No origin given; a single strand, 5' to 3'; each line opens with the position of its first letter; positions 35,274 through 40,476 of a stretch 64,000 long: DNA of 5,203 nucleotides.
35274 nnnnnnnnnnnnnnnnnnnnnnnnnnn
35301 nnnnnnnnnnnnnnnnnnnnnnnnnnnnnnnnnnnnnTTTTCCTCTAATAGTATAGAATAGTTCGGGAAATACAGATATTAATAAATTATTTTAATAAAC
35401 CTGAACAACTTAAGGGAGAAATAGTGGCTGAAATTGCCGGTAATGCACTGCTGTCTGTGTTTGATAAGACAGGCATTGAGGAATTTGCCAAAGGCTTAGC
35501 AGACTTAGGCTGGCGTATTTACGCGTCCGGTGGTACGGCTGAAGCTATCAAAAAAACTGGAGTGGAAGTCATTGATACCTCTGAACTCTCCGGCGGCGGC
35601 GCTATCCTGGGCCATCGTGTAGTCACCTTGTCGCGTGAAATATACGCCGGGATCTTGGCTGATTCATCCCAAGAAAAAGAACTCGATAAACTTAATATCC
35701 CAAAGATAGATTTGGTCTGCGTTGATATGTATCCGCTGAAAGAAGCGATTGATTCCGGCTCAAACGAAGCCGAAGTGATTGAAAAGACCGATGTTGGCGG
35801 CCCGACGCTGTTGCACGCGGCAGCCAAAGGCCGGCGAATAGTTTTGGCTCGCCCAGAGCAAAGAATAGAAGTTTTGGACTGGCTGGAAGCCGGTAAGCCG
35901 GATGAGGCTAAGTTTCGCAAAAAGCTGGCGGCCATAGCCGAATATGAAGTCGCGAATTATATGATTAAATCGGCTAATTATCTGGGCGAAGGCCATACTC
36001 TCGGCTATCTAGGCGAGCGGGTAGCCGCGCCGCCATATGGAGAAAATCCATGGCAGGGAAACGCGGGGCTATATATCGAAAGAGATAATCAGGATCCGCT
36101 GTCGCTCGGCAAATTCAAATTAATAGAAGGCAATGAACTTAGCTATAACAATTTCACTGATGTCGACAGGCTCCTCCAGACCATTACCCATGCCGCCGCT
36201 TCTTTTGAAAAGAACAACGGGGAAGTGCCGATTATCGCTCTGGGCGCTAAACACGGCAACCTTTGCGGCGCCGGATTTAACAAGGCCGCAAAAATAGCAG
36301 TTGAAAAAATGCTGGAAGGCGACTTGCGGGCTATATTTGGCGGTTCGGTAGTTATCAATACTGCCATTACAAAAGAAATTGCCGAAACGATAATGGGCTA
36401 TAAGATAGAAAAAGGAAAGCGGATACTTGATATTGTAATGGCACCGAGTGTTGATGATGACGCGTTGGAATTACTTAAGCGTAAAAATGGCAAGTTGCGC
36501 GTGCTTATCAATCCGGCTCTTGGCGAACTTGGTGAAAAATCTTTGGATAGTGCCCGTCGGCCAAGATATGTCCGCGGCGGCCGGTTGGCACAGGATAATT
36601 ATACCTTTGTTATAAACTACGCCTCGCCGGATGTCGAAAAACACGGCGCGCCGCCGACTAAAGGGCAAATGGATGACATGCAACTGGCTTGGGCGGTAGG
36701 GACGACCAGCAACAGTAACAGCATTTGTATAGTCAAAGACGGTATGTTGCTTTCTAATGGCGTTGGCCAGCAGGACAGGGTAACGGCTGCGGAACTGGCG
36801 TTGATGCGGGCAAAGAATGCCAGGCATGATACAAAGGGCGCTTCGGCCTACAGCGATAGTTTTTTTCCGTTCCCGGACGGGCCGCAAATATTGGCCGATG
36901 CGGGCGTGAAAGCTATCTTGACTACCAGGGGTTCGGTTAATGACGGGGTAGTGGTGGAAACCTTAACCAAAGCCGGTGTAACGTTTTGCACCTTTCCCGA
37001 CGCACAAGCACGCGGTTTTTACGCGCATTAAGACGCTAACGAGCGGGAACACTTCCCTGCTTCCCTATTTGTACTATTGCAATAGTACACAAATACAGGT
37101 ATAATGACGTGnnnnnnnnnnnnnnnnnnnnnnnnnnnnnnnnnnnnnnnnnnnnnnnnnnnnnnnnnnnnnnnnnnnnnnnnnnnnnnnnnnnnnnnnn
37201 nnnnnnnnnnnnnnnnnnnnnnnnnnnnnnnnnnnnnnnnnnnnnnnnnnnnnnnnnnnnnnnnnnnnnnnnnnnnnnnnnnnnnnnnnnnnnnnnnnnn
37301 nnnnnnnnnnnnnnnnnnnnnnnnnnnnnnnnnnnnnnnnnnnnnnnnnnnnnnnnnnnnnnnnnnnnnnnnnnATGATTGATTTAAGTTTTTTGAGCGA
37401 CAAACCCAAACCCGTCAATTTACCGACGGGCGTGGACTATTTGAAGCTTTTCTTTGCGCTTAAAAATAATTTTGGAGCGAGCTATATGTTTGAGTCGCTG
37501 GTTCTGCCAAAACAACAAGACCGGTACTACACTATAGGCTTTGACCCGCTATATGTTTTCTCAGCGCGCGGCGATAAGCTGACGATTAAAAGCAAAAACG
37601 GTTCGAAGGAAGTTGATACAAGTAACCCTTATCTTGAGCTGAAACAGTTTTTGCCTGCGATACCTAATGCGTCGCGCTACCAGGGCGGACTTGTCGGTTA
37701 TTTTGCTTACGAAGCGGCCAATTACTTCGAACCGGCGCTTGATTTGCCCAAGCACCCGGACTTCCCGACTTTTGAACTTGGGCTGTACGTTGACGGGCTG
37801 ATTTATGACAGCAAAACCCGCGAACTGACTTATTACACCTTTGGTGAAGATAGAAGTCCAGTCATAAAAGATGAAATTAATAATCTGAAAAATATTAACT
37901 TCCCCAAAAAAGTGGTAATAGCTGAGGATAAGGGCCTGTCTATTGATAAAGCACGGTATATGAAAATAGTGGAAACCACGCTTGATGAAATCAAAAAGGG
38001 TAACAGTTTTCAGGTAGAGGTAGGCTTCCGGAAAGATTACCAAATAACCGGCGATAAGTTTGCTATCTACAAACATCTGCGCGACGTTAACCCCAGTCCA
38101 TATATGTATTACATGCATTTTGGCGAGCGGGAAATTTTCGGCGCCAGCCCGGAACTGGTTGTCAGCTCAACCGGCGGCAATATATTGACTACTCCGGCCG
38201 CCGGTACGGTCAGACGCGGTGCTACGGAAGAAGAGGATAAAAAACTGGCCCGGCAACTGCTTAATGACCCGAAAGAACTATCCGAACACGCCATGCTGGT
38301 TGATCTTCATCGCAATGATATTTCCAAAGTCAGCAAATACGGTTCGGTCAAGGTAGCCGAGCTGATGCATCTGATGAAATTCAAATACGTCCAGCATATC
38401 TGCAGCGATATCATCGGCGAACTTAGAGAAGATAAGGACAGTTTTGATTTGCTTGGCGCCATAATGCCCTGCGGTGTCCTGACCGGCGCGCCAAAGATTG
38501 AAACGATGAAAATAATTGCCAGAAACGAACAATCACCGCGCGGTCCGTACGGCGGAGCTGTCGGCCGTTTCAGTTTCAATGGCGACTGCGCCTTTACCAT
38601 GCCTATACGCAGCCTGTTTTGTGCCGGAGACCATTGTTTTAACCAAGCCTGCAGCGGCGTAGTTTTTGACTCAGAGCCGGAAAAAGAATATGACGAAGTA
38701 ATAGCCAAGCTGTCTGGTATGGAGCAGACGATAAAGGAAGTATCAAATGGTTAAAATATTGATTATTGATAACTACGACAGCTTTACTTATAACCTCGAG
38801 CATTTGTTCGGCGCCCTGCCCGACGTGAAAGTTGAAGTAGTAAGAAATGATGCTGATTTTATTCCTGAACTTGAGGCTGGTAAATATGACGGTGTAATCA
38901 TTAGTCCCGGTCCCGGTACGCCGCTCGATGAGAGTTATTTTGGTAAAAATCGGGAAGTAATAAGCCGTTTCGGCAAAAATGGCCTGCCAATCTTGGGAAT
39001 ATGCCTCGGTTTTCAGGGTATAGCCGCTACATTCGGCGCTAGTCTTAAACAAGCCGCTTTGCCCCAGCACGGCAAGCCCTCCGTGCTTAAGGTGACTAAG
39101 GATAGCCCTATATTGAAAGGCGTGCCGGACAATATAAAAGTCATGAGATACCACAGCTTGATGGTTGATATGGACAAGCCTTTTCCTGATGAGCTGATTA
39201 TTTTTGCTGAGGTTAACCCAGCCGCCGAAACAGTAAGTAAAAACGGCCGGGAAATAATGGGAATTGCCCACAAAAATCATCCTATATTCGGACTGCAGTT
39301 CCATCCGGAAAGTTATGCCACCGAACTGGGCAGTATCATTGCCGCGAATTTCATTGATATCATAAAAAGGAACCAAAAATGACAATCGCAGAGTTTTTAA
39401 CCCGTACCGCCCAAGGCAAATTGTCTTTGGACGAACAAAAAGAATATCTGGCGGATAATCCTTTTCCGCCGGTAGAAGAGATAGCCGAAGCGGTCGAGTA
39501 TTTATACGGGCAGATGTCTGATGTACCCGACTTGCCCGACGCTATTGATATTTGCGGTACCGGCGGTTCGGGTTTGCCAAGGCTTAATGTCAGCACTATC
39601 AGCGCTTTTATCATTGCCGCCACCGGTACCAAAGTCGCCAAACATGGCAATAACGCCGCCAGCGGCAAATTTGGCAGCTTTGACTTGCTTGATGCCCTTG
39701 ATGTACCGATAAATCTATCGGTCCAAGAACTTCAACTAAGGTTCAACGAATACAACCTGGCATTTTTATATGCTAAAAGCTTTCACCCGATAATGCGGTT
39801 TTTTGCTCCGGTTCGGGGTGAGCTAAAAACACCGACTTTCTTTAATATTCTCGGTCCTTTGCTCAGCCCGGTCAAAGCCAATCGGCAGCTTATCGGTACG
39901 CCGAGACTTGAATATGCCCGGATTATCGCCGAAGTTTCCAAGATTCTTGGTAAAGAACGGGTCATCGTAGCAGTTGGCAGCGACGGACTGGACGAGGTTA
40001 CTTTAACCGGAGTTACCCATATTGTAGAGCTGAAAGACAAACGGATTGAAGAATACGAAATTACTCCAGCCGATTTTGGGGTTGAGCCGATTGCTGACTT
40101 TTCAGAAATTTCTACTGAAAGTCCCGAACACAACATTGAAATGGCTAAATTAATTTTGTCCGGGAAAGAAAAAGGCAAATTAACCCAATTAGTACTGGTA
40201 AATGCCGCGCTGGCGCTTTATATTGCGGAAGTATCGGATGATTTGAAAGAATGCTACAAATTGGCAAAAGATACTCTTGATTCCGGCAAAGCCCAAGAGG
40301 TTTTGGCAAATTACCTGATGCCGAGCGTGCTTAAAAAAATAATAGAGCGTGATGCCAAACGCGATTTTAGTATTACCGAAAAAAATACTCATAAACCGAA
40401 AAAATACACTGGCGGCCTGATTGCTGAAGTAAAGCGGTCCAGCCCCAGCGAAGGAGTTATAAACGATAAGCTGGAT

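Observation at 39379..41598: Triple TrpD-TrpC-TrpF fusion, and an operon that stops at indole-3-glycerol phosphate (no trpBA)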

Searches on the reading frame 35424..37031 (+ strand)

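Call 3: search_protein_families(library=pfam, proteins=[window:35424-37031:+], max_evalue=0.01)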
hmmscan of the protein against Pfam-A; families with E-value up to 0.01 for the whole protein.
window:35424-37031:+ (535 aa): 2 families
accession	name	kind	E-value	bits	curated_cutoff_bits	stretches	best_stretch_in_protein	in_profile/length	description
PF01808.24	AICARFT_IMPCHas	-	1.2e-48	166.6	25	1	139-461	9-310/311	AICARFT/IMPCHase bienzyme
PF02142.27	MGS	-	4.3e-16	59.2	24.1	1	18-128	2-94/94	MGS-like domain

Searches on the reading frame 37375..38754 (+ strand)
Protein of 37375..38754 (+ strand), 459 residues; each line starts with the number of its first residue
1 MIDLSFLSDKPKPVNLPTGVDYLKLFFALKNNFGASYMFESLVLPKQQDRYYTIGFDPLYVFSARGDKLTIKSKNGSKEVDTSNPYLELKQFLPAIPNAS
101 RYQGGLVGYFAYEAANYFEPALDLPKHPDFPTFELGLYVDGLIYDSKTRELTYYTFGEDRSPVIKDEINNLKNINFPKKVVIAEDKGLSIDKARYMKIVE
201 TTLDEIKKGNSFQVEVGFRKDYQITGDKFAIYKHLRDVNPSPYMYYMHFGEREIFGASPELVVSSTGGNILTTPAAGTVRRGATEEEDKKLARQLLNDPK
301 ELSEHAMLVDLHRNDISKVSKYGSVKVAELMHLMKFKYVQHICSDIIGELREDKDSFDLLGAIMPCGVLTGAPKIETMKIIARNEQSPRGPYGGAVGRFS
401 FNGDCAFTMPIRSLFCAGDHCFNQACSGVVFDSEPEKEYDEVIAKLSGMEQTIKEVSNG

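Call 3: search_protein_families(library=pfam, proteins=[window:37375-38754:+], max_evalue=0.01)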
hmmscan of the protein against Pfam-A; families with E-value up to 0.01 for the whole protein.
window:37375-38754:+ (459 aa): 2 families
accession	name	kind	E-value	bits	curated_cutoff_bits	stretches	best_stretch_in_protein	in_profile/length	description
PF00425.24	Chorismate_bind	-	9.2e-79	265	27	1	192-445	2-257/257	chorismate binding enzyme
PF04715.19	Anth_synt_I_N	-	2.1e-18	67.4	23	1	21-152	4-139/140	Anthranilate synthase component I, N terminal region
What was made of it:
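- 37375..38754 (+): trpE, anthranilate synthase component I (459 aa). PF00425 E 9.2e-79 and PF04715 E 2.1e-18 (call 3).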

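Call 4: search_protein_families(library=ncbifam, proteins=[window:37375-38754:+], max_evalue=0.01)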
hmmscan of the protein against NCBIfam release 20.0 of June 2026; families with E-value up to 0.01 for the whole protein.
window:37375-38754:+ (459 aa): 26 families (the best 25 are shown)
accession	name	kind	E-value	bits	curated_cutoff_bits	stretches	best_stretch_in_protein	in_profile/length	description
TIGR01820.1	TrpE-arch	equivalog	2e-116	389.9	512.05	1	23-453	2-448/449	anthranilate synthase component I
TIGR00564.1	trpE_most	equivalog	4e-110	368.9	517.7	1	29-453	13-454/455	anthranilate synthase component I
NF010087.0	PRK13572.1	equivalog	4e-93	312.5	580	1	20-451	9-429/435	anthranilate synthase component I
NF010089.0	PRK13574.1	equivalog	2.7e-87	293.5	527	1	24-450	14-415/421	anthranilate synthase component I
TIGR01824.1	PabB-clade2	equivalog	1.2e-81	274.8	408.55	1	104-447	1-353/355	aminodeoxychorismate synthase, component I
NF010086.0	PRK13571.1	equivalog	1.1e-79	268.2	693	1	181-449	219-493/510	anthranilate synthase component I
NF006563.0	PRK09070.1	equivalog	2.6e-76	257.1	514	1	98-454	86-445/447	aminodeoxychorismate synthase component I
TIGR00553.1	pabB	equivalog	5.6e-74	249.2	328.4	1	106-445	1-325/329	aminodeoxychorismate synthase component I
NF010079.0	PRK13564.1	equivalog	1.9e-69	234.9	471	1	105-455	145-513/521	anthranilate synthase component 1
NF010082.0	PRK13567.1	equivalog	3.5e-65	220.5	576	1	164-445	168-459/468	anthranilate synthase component I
NF005698.0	PRK07508.1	equivalog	8.9e-65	218.7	452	1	89-445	36-371/383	aminodeoxychorismate synthase component I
NF004610.0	PRK05940.1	equivalog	3.5e-64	217.3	568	1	83-456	81-462/467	anthranilate synthase component I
TIGR00565.1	trpE_proteo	equivalog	1.8e-61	208.6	494.65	1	107-457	130-497/498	anthranilate synthase component I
NF010081.0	PRK13566.1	equivalog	4.7e-54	183.8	645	1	105-456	158-510/729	anthranilate synthase component I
NF012009.0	PRK15465.1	equivalog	2e-52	178.3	622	1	13-448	8-446/453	aminodeoxychorismate synthase component 1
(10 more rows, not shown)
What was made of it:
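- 37375..38754 (+): The best NCBIfam matches are TrpE models, though below the equivalog cutoffs (call 4).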

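Call 34: list_cluster_members(proteins=[P0171, window:37375-38754:+, window:35424-37031:+, window:38747-39382:+, window:44109-44876:-])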
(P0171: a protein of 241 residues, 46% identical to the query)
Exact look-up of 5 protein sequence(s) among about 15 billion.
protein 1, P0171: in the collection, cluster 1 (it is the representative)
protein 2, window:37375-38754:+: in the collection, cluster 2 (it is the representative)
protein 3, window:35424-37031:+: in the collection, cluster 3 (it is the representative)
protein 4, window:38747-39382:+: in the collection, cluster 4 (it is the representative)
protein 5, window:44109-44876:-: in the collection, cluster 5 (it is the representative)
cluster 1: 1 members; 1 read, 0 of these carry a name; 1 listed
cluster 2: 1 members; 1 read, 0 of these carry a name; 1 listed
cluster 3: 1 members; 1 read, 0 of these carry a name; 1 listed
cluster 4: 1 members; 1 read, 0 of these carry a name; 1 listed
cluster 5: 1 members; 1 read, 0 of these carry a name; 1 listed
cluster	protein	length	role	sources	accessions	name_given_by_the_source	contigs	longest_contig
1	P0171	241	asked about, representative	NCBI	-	-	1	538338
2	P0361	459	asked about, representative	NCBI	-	-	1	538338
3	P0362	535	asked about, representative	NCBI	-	-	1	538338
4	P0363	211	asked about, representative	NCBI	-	-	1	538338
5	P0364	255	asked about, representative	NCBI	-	-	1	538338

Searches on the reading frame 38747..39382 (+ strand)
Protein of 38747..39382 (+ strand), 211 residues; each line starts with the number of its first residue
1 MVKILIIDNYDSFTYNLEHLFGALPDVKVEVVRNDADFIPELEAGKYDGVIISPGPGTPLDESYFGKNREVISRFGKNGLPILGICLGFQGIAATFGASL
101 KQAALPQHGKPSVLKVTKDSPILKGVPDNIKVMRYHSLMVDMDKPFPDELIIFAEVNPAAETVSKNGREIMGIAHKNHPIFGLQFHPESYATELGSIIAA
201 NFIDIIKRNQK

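Call 3: search_protein_families(library=pfam, proteins=[window:38747-39382:+], max_evalue=0.01)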
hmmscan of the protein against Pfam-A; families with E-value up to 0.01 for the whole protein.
window:38747-39382:+ (211 aa): 2 families
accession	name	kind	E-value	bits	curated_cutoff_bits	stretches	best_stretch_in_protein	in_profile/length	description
PF00117.34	GATase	-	2.8e-44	151.5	22.8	1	5-203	1-188/190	Glutamine amidotransferase class-I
PF07722.19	Peptidase_C26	-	1.9e-07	31.5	20.5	1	72-188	98-219/219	Peptidase C26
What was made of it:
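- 38747..39382 (+): trpG, the glutamine amidotransferase component II (211 aa). PF00117 E 2.8e-44 (call 3).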

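Call 4: search_protein_families(library=ncbifam, proteins=[window:38747-39382:+], max_evalue=0.01)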
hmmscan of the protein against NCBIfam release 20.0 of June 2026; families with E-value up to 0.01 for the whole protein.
window:38747-39382:+ (211 aa): 32 families (the best 25 are shown)
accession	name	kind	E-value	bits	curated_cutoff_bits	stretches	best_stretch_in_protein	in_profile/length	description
NF011201.0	PRK14607.1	equivalog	4.6e-51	174.1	670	1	3-206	1-189/534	bifunctional anthranilate synthase component II/anthranilate phosphoribosyltransferase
NF005849.0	PRK07765.1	equivalog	2.9e-45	154.2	308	1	3-205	2-191/219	aminodeoxychorismate/anthranilate synthase component II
TIGR00566.1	trpG_papA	subfamily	8.9e-44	149.6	121.05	1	4-204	2-191/192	glutamine amidotransferase of anthranilate synthase or aminodeoxychorismate synthase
NF006462.0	PRK08857.1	equivalog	3.2e-41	141.1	345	1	4-204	2-191/193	aminodeoxychorismate/anthranilate synthase component II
NF010081.0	PRK13566.1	equivalog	3.9e-40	137.8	645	1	2-208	529-722/729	anthranilate synthase component I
TIGR01823.1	PabB-fungal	equivalog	1e-39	136.4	442.55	1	3-207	7-205/742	aminodeoxychorismate synthase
NF005946.0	PRK08007.1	equivalog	1.4e-39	135.5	332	1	4-204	2-186/187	aminodeoxychorismate synthase component 2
NF005799.0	PRK07649.1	equivalog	1.5e-38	132.3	327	1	4-208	2-190/195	aminodeoxychorismate/anthranilate synthase component II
NF005271.0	PRK06774.1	equivalog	5.6e-38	130.2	340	1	4-203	2-189/191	aminodeoxychorismate synthase component II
NF041322.1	Anth_synII_Halo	equivalog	8.4e-37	126.7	320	1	6-204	1-188/190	anthranilate synthase component II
NF005367.0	PRK06895.1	equivalog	7.4e-34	117.3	265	1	2-205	2-188/190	anthranilate synthase component II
TIGR01815.1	TrpE-clade3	equivalog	2.7e-33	114.9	739.15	1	3-196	518-695/717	anthranilate synthase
NF001975.0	PRK00758.1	equivalog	1.9e-28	99.3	198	1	1-208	1-184/185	GMP synthase subunit A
TIGR00888.1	guaA_Nterm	equivalog_domain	9.7e-24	83.8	172.15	1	4-206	1-185/188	glutamine-hydrolyzing GMP synthase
NF004169.0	PRK05637.1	equivalog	1.2e-23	83.9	332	1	3-206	4-206/210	anthranilate synthase component II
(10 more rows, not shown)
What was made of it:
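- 38747..39382 (+): TIGR00566 trpG_papA scores 149.6 bits against a cutoff of 121 (call 4).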

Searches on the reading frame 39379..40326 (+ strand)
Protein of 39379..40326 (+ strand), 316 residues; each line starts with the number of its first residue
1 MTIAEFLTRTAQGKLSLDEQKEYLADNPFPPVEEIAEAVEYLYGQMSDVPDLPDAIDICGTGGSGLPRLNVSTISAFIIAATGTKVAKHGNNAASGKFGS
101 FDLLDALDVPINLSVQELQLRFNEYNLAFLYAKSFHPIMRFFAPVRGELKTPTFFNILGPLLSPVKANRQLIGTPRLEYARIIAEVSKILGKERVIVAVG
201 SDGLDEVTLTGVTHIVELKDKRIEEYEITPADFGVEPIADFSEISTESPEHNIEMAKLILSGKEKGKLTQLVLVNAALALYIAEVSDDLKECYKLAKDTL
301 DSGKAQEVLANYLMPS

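Call 30: search_solved_structures(query=window:39379-40326:+, show_alignments=3)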
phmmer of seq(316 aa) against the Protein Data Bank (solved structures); distinct sequences matched with E-value up to 0.001: 25.
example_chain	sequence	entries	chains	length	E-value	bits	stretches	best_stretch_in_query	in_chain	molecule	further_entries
9ucw_A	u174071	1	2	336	2.3e-57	198.1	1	47-310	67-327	Anthranilate phosphoribosyltransferase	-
4hkm_A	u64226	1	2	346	1.8e-48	168.9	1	42-312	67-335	Anthranilate phosphoribosyltransferase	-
1kgz_A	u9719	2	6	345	5.2e-47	164.1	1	33-307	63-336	Anthranilate phosphoribosyltransferase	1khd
4gtn_A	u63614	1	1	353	1.7e-46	162.5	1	46-309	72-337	Anthranilate phosphoribosyltransferase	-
4yi7_A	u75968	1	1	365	1.8e-46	162.3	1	46-309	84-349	Anthranilate phosphoribosyltransferase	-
5noe_A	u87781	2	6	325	5.1e-45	157.6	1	51-306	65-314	Anthranilate phosphoribosyltransferase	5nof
1v8g_A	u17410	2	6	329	8.3e-45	156.9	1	55-313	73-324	anthranilate phosphoribosyltransferase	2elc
1vqu_A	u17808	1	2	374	2.6e-43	152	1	54-311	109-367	Anthranilate phosphoribosyltransferase 2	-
1gxb_A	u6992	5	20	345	6.4e-42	147.4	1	50-301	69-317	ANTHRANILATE PHOSPHORIBOSYLTRANSFERASE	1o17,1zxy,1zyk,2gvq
3gbr_A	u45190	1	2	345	3.2e-41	145.1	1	50-301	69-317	Anthranilate phosphoribosyltransferase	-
4x5e_A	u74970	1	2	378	2.3e-39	139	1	51-312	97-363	Anthranilate phosphoribosyltransferase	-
2bpq_A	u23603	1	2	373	4.2e-39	138.1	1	51-312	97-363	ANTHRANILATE PHOSPHORIBOSYLTRANSFERASE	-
3qqs_A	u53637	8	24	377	4.4e-39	138.1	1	51-312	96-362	Anthranilate phosphoribosyltransferase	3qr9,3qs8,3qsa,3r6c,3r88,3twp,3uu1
4x59_A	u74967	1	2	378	4.4e-39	138.1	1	51-312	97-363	Anthranilate phosphoribosyltransferase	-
4n5v_A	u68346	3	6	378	4.4e-39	138.1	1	51-312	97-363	Anthranilate phosphoribosyltransferase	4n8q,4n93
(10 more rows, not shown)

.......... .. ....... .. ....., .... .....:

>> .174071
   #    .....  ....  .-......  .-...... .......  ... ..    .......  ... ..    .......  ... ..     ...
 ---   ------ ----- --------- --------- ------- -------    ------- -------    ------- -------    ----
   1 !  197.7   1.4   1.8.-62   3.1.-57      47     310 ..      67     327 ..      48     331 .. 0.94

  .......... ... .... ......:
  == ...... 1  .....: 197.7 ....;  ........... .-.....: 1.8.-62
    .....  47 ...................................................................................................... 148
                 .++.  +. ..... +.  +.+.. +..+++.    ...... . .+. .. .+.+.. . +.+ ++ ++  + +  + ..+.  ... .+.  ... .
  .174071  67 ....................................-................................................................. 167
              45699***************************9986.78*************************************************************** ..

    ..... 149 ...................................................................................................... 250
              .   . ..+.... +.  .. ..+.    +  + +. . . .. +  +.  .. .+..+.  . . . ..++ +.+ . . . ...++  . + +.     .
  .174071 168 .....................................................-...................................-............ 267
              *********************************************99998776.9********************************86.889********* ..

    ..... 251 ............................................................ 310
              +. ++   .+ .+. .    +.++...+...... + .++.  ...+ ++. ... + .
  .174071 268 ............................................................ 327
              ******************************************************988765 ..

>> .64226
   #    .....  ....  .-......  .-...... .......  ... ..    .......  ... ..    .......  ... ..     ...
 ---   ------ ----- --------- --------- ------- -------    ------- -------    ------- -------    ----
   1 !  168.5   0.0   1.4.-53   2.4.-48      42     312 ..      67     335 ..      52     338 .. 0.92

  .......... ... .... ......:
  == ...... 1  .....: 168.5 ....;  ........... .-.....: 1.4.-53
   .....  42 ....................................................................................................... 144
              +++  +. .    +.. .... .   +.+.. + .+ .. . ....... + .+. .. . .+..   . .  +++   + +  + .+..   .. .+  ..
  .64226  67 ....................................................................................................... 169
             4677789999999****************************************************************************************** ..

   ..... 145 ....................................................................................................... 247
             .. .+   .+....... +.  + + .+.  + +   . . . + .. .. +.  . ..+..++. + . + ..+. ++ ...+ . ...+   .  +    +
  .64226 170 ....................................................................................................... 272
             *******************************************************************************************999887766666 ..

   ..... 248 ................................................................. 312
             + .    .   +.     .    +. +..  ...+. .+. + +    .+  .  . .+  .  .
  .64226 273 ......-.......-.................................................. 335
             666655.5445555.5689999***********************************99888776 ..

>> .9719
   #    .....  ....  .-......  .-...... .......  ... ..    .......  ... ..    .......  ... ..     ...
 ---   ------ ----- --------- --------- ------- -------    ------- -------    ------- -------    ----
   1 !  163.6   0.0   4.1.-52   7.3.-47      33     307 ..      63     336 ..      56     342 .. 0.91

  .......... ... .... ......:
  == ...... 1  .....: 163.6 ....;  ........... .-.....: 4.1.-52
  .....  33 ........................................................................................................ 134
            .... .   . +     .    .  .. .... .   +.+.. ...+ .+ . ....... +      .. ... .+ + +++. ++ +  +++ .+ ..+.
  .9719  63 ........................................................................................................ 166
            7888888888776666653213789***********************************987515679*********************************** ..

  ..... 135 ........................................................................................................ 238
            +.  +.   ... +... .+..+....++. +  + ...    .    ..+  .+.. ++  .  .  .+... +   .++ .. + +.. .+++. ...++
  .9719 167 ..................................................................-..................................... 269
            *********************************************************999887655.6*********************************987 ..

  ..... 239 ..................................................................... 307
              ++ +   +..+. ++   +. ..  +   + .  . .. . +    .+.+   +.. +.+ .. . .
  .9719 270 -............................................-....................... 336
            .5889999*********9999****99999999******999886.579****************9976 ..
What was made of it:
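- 39535..40293 (+): TrpD catalytic domain (aa 53-305), with GTGGS, KHGN and DGLDE motifs. It aligns over aa 47-310 with the solved TrpD 9ucw at E 2.3e-57 (call 30).
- On Anthranilate phosphoribosyltransferase TrpD (TIGR01245 / PF00591): Solved TrpDs have GTGGD (call 30).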
